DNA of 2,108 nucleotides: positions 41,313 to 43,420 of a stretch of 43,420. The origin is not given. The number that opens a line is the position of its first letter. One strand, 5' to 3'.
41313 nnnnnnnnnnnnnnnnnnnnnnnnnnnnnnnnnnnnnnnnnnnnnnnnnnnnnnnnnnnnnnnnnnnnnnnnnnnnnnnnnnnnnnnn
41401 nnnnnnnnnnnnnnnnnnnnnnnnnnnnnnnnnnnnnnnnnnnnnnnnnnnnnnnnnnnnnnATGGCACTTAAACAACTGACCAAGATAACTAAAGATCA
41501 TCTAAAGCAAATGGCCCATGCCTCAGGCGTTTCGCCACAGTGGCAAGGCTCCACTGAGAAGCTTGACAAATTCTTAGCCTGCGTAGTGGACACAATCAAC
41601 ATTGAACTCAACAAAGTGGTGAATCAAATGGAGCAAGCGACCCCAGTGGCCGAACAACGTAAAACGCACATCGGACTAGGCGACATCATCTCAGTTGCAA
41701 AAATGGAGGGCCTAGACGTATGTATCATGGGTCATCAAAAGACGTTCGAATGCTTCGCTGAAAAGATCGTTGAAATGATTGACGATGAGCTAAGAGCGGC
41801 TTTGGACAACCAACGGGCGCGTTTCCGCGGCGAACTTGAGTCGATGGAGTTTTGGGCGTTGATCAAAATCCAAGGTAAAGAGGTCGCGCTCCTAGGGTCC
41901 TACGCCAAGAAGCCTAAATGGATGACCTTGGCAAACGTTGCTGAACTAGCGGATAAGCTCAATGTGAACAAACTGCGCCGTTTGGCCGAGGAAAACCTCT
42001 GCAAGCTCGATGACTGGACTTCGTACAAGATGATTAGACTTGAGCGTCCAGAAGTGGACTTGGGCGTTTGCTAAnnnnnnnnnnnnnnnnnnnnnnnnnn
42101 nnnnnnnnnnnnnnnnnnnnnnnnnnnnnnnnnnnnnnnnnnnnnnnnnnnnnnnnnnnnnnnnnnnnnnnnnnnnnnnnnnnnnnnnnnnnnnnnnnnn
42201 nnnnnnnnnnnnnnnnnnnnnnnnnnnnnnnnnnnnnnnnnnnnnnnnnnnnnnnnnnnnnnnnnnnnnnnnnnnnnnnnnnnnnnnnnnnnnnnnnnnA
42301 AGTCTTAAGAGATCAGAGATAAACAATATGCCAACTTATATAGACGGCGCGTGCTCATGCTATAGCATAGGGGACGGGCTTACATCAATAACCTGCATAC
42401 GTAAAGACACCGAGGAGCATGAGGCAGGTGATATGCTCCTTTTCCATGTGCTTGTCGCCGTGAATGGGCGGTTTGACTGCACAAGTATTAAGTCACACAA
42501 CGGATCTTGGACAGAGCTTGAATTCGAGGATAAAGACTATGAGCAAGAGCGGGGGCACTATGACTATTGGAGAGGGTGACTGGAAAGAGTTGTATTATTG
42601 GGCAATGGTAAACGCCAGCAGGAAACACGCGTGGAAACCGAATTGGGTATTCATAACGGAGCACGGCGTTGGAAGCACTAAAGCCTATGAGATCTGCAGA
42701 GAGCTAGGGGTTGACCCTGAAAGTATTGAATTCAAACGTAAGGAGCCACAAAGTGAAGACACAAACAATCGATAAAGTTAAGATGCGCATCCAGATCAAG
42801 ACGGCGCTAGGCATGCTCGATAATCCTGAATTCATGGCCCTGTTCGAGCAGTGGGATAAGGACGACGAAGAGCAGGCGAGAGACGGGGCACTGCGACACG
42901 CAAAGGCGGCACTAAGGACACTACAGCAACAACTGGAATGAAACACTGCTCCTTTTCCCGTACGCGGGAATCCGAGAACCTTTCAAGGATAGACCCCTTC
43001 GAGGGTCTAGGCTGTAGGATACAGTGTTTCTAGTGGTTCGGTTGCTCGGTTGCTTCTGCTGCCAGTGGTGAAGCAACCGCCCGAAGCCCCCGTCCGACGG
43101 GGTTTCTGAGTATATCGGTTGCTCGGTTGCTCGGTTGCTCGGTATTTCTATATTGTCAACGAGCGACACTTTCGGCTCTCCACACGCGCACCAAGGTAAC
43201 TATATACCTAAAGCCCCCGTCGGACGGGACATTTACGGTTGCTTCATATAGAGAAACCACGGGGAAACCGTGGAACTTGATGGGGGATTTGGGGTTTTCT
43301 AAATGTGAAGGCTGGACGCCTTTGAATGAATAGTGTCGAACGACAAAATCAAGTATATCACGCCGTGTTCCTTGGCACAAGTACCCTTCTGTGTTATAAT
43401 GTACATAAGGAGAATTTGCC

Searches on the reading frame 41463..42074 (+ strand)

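Call 47: search_protein_families(library=pfam, proteins=[window:41463-42074:+], max_evalue=0.1)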
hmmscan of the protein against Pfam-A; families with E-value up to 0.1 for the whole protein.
window:41463-42074:+ (203 aa): 1 family
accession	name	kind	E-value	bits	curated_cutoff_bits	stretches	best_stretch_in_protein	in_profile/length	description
PF01434.24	Peptidase_M41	-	0.009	16.3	29.9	1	54-125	89-163/191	Peptidase family M41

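Call 48: search_protein_families(library=phrogs, proteins=[window:41463-42074:+], max_evalue=0.01)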
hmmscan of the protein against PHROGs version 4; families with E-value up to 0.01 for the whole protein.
window:41463-42074:+ (203 aa): 0 families

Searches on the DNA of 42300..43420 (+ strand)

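Call 7: search_dna_similar(query=window:42300-43420:+, collection=phages, mode=distant, max_rows=30)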
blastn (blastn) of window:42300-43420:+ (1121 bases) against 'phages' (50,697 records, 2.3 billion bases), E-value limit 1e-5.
Records with a match: 9; places in all: 19; records where one place covers at least 80% of the query: 7.
Best place of each record, by identity: 90-95% 1; 80-90% 6; 60-80% 2.
By first word of the organism name: Acinetobacter 9.
By host as written in the record: Acinetobacter baumannii 3; Acinetobacter baumannii DSM 106838 2; Acinetobacter calcoaceticus ATCC23055 2; Acinetobacter baumannii 19606 1; Acinetobacter baumannii WHG40137 1.
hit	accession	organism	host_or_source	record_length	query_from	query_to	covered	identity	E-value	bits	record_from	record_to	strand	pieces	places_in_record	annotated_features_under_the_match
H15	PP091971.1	Acinetobacter phage vB_MZM_2AB-P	Acinetobacter baumannii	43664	29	1121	98%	88.4%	0e+0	1400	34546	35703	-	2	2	hypothetical protein (x5)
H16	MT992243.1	Acinetobacter phage DMU1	Acinetobacter baumannii 19606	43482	29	1108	96%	89.1%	0e+0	1409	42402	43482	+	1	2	hypothetical protein (x4) | ribosome_binding_site (x2)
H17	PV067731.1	Acinetobacter phage vB_AbaS-Bhz9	Acinetobacter baumannii DSM 106838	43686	34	1121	97%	84.1%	0e+0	1172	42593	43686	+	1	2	hypothetical protein (x4)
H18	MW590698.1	Acinetobacter phage 53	Acinetobacter baumannii WHG40137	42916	77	1121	93%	80.3%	0e+0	945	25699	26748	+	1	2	record has no annotation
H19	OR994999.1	Acinetobacter phage pB23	Acinetobacter baumannii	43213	77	1121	93%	80.3%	0e+0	945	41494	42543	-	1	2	hypothetical protein (x3)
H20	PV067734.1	Acinetobacter phage vB_AbaS-Bhz20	Acinetobacter baumannii DSM 106838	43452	15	1121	99%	74.9%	0e+0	739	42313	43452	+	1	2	hypothetical protein (x6)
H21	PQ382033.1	Acinetobacter phage vB_AbaSI_2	Acinetobacter baumannii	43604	1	901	80%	91.8%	0e+0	1292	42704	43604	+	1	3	hypothetical protein (x3)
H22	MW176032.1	Acinetobacter phage Barton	Acinetobacter calcoaceticus ATCC23055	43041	455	929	31%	80.5%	2e-42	312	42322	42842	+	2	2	61: hypothetical protein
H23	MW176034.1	Acinetobacter phage JeffCo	Acinetobacter calcoaceticus ATCC23055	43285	773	929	14%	79.9%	2e-28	132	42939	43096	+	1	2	none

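Call 83: search_dna_similar(query=window:42949-43250:+, collection=plasmids, mode=distant, max_evalue=0.001)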
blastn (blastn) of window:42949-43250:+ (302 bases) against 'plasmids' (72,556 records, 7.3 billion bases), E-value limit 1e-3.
Records with a match: 1; places in all: 2; records where one place covers at least 80% of the query: 0.
Best place of each record, by identity: >=99% 1.
By first word of the organism name: Streptomyces 1.
By predicted mobility (MOB-suite, as given by PLSDB): non-mobilizable 1.
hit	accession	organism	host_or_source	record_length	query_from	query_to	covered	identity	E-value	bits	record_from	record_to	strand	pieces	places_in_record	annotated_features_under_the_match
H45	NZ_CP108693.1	Streptomyces anulatus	-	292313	167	195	10%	100.0%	1e-4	54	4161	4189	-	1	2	none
